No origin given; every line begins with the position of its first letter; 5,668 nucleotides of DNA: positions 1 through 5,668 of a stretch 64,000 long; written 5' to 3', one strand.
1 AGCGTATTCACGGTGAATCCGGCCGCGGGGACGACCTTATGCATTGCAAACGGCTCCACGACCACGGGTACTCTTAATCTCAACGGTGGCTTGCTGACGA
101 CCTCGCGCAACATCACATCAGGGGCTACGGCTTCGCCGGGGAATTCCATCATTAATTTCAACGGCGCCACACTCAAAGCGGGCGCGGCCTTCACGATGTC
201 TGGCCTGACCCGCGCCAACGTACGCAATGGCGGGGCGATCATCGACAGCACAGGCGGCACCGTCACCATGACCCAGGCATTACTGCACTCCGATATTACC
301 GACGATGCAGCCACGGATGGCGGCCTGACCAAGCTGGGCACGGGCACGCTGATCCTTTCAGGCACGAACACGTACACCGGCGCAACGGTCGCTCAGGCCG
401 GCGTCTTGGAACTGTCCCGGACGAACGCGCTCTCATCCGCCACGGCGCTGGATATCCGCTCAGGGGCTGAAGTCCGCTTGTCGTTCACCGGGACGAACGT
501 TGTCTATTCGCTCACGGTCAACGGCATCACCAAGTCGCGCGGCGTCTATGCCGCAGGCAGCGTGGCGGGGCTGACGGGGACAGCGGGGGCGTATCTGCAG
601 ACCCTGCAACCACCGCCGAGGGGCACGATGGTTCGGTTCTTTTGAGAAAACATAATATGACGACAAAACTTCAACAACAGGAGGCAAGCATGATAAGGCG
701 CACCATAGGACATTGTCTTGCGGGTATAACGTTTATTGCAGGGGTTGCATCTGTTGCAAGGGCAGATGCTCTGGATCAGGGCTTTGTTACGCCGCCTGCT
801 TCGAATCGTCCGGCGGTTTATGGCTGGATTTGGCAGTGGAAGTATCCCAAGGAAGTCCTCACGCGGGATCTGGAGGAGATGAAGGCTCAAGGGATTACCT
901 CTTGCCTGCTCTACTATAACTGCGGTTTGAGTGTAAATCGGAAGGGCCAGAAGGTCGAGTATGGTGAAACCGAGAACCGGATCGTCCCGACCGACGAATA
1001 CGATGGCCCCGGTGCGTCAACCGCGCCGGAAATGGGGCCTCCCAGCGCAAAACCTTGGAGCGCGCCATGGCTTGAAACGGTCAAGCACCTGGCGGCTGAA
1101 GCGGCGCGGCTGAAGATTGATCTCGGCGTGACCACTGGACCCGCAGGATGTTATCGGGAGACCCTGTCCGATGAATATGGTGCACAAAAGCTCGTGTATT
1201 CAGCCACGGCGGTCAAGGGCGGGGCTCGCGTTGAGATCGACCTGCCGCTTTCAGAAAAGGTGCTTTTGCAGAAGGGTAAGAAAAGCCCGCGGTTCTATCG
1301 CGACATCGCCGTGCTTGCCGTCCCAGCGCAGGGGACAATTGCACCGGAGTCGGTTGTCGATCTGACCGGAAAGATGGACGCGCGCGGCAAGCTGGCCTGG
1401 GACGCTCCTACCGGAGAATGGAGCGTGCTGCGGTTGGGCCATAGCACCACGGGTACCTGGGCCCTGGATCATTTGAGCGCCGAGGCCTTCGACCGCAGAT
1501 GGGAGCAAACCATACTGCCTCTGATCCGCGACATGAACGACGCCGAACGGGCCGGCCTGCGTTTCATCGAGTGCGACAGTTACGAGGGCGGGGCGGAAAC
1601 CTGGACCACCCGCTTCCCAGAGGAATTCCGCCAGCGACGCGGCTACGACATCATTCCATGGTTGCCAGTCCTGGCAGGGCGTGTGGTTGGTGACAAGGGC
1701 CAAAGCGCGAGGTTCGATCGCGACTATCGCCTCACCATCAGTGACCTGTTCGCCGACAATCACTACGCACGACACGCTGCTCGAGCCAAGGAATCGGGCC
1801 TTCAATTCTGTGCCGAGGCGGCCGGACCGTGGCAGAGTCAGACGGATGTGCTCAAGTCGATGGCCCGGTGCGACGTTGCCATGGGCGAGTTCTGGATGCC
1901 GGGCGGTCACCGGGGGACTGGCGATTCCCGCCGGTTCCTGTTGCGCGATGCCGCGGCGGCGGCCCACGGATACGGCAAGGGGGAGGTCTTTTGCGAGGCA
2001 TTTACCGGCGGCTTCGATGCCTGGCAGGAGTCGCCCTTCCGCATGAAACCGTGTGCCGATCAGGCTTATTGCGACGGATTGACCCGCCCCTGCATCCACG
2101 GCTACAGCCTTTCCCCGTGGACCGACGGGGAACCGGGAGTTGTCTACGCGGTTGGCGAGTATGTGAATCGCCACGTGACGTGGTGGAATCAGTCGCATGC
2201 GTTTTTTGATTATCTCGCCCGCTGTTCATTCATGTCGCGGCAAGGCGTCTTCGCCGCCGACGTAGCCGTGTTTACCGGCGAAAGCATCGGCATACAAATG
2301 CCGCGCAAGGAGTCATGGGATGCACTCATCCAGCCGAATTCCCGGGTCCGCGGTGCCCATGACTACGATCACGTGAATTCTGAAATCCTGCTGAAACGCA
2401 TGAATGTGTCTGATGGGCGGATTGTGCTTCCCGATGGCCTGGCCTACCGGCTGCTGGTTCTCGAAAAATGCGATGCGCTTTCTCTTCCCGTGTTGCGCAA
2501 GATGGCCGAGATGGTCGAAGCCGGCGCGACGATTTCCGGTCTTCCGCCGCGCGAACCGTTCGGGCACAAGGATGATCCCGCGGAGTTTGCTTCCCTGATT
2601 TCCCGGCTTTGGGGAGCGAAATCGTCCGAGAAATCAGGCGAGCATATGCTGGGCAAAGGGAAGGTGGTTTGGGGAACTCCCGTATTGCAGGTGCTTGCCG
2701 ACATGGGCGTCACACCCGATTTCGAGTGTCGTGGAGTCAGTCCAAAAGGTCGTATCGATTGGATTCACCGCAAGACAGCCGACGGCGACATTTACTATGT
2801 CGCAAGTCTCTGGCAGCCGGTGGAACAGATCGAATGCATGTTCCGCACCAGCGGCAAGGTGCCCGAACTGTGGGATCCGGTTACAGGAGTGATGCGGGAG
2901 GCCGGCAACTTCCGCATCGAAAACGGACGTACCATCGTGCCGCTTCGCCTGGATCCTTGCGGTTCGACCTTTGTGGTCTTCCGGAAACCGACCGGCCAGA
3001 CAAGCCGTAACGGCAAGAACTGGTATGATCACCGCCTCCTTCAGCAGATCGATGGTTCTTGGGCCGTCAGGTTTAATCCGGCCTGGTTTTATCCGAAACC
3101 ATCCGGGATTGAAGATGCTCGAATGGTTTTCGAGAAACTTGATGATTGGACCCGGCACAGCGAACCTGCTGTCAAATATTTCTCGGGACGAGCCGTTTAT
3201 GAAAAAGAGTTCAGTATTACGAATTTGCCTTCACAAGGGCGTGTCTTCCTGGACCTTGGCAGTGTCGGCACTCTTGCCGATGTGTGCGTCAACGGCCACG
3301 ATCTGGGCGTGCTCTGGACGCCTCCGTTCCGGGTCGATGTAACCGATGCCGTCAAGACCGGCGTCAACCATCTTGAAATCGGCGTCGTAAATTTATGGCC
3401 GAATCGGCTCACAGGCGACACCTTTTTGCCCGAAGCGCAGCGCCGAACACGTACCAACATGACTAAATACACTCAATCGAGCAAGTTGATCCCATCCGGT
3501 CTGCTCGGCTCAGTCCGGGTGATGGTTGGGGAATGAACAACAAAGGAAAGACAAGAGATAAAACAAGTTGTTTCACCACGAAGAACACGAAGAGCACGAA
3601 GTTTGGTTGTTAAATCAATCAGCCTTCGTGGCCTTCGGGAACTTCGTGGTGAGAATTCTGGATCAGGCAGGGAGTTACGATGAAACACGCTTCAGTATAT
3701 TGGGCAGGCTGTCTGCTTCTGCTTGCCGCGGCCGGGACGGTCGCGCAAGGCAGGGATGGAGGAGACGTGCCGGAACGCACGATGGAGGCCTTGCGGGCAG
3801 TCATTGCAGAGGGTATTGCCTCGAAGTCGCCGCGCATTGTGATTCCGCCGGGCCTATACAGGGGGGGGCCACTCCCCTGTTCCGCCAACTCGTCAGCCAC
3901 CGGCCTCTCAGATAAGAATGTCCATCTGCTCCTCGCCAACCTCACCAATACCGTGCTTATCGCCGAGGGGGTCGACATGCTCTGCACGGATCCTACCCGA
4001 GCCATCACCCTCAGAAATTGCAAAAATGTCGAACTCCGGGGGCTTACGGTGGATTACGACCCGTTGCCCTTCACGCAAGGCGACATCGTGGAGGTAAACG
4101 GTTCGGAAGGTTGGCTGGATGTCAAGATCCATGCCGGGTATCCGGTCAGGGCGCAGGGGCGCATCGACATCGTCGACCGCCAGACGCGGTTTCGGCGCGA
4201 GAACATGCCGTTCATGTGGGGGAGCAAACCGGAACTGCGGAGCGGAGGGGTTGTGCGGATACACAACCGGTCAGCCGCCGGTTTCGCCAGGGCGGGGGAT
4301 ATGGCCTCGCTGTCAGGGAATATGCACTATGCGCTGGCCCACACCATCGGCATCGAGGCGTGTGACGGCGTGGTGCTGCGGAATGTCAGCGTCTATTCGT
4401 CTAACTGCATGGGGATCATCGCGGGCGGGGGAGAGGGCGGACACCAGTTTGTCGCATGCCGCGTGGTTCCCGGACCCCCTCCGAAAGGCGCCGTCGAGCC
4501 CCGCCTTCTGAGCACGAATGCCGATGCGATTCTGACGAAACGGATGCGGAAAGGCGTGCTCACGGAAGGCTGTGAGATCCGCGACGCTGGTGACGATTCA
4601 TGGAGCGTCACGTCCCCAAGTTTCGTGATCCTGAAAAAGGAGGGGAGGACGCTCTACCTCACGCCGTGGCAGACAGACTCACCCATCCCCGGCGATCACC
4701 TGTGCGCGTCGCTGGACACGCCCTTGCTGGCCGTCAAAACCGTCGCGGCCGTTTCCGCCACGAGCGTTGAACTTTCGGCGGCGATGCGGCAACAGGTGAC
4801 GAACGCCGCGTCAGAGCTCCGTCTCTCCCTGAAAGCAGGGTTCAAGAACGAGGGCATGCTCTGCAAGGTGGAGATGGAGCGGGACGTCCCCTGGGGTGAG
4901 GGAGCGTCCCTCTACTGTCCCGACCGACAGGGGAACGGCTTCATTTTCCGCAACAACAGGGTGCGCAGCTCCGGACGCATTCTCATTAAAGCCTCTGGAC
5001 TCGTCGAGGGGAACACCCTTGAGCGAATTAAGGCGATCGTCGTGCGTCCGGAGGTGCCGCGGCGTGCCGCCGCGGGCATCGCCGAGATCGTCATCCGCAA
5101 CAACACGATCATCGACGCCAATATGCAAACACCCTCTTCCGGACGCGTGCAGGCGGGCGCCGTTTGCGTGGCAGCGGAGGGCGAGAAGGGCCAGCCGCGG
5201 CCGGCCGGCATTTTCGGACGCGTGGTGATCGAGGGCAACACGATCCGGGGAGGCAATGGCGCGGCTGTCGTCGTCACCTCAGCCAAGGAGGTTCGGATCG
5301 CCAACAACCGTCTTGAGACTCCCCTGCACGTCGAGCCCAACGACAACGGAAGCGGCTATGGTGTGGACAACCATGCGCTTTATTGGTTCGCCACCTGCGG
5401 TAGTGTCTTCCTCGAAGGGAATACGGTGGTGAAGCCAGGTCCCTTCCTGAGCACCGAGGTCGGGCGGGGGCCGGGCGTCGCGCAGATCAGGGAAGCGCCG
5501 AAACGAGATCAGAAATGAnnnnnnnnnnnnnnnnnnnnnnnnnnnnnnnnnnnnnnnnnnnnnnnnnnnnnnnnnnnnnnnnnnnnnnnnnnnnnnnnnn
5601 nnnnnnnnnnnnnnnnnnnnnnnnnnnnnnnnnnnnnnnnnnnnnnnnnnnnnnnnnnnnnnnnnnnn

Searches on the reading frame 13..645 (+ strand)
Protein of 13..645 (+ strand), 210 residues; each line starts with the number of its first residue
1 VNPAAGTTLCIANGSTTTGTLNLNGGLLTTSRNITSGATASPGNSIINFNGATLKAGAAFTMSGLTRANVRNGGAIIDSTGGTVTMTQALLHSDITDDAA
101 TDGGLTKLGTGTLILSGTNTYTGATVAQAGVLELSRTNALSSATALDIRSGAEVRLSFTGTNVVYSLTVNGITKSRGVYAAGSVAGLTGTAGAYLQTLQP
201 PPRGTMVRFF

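Call 69: search_protein_families(library=pfam, proteins=[window:13-645:+], max_evalue=1)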
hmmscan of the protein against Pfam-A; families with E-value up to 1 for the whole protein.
window:13-645:+ (210 aa): 1 family
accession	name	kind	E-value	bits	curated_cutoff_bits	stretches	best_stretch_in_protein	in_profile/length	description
PF12951.13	PATR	-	5.3e-10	39.6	27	1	105-134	1-30/30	Passenger-associated-transport-repeat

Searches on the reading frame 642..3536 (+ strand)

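Call 5: search_protein_families(library=pfam, proteins=[window:642-3536:+], max_evalue=0.001)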
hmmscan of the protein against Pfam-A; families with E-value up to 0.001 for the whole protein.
window:642-3536:+ (964 aa): 3 families
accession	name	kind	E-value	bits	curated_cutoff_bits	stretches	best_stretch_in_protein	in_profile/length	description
PF17132.9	Glyco_hydro_106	-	3.6e-144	482.5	29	1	224-754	203-739/743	alpha-L-rhamnosidase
PF22666.2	Glyco_hydro_2_N2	-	9.6e-07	29.5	27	1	850-917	49-119/167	Glycosyl hydrolase 2 galactose-binding domain-like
PF02837.24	Glyco_hydro_2_N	-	0.00098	19.5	28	0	828-920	44-138/169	Glycosyl hydrolases family 2, sugar binding domain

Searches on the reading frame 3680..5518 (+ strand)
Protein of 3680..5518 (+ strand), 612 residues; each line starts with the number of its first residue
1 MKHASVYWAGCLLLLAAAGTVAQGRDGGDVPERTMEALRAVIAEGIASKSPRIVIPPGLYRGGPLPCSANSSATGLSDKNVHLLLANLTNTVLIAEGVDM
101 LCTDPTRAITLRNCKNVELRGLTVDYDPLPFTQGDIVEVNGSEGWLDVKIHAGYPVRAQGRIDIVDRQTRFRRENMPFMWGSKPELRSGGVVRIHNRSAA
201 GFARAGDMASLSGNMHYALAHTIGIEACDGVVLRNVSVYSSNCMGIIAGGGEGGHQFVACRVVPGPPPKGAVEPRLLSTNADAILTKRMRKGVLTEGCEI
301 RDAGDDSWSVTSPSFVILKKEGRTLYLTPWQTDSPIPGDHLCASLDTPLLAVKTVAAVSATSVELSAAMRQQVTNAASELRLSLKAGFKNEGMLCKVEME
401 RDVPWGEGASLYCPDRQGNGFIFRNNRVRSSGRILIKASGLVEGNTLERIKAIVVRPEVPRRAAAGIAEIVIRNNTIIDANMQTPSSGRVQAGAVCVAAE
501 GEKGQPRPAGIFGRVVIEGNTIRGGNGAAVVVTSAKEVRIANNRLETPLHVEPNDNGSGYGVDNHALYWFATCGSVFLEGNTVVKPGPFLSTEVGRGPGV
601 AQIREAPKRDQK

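Call 5: search_protein_families(library=pfam, proteins=[window:3680-5518:+], max_evalue=0.001)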
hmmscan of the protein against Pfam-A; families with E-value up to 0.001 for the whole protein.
window:3680-5518:+ (612 aa): 1 family
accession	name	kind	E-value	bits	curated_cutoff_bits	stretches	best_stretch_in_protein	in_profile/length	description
PF13229.12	Beta_helix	-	5.3e-05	23.3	25.9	0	419-544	55-157/158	Right handed beta helix region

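Call 12: search_protein_families(library=ncbifam, proteins=[window:3680-5518:+], max_evalue=0.01)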
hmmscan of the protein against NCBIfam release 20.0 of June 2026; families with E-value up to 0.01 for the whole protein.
window:3680-5518:+ (612 aa): 0 families
